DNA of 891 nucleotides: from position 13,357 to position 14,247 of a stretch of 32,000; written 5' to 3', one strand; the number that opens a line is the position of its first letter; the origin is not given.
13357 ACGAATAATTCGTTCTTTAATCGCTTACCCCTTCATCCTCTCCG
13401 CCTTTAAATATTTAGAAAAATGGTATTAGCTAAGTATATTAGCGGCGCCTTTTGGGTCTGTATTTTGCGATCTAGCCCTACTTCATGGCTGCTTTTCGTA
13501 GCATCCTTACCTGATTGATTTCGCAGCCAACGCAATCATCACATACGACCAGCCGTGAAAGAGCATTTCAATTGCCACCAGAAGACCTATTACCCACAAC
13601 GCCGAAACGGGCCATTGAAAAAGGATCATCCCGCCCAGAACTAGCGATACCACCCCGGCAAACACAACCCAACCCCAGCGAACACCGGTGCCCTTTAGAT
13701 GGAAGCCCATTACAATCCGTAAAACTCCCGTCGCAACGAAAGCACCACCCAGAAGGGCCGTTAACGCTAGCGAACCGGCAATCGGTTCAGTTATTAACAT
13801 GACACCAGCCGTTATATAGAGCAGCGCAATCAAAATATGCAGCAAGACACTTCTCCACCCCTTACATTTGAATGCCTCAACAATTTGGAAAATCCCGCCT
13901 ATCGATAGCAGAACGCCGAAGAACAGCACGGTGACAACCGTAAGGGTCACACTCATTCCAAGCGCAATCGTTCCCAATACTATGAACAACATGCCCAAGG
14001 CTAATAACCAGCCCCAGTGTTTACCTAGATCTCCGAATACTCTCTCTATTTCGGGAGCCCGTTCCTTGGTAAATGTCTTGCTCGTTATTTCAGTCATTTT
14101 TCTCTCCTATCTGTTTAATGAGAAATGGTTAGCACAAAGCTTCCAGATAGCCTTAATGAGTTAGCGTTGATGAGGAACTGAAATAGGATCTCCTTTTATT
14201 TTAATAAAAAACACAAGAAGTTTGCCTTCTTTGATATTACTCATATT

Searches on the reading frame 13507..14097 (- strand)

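Call 76: search_protein_families(library=ncbifam, proteins=[window:13507-14097:-], max_evalue=0.00001)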
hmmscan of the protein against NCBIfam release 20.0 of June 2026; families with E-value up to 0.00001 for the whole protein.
window:13507-14097:- (196 aa): 1 family
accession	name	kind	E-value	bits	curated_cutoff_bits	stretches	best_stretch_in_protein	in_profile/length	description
NF007577.0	PRK10209.1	equivalog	2.5e-18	66.5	189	1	26-191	19-185/190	HdeD family acid-resistance protein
